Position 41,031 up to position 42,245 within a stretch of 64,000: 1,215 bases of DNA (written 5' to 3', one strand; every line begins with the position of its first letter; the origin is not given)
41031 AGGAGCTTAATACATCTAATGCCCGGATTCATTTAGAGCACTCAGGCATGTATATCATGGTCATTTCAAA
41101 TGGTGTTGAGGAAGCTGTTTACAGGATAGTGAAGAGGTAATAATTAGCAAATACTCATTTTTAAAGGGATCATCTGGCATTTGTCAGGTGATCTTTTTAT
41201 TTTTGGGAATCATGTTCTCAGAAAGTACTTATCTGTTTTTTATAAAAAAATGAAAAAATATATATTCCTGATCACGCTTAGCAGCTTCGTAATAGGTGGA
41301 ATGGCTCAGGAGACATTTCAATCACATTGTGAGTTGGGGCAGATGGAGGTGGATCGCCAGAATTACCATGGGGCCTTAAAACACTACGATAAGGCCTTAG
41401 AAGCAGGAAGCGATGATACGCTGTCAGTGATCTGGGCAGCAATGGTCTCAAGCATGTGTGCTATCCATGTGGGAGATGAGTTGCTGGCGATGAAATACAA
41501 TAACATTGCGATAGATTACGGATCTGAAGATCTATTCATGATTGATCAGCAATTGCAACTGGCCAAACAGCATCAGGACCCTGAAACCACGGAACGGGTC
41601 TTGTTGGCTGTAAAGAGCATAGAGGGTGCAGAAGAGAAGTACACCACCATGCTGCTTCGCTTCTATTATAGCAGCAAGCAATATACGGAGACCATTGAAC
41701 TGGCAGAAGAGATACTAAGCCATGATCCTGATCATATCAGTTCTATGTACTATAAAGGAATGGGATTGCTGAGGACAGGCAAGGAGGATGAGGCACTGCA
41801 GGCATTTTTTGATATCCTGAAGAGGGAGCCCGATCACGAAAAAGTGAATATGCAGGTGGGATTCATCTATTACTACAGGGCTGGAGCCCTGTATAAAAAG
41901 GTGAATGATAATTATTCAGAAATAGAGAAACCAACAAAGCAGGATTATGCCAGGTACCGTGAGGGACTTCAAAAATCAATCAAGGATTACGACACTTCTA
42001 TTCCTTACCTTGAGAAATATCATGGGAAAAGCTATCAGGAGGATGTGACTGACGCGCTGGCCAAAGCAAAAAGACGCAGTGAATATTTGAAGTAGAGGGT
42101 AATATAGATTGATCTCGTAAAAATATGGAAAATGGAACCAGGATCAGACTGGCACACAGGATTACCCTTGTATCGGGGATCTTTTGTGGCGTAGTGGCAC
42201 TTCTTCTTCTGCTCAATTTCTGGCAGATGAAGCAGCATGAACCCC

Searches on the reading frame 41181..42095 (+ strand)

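Call 3: search_protein_families(library=pfam, proteins=[window:41181-42095:+], max_evalue=0.01)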
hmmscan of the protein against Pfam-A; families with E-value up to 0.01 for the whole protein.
window:41181-42095:+ (304 aa): 11 families
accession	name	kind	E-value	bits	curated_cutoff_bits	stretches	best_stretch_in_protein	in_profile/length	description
PF13428.12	TPR_14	-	5.7e-09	36.2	23.5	0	52-81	7-36/44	Tetratricopeptide repeat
PF07719.23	TPR_2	-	2.8e-08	33.7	27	0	48-74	3-29/34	Tetratricopeptide repeat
PF13424.12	TPR_12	-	7.9e-07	29.6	30.1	0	45-76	2-33/77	Tetratricopeptide repeat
PF14559.12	TPR_19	-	1.8e-06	28.6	25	1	164-222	3-61/68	Tetratricopeptide repeat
PF00515.34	TPR_1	-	2.4e-06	27.5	27.8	0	48-74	3-29/34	Tetratricopeptide repeat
PF12895.13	ANAPC3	-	3.1e-06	27.8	27.2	1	151-210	22-80/82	Anaphase-promoting complex, cyclosome, subunit 3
PF13432.12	TPR_16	-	7.5e-05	23.5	32.7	0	167-214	12-58/65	Tetratricopeptide repeat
PF13174.12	TPR_6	-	0.0025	18.8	26.3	0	188-218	2-32/33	Tetratricopeptide repeat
PF13371.12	TPR_9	-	0.0049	17.3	35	0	161-221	4-64/73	Tetratricopeptide repeat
PF13431.12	TPR_17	-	0.0079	16.8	24.4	0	174-207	1-34/34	Tetratricopeptide repeat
PF14561.12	TPR_20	-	0.0089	16.8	25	0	169-222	5-58/90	Tetratricopeptide repeat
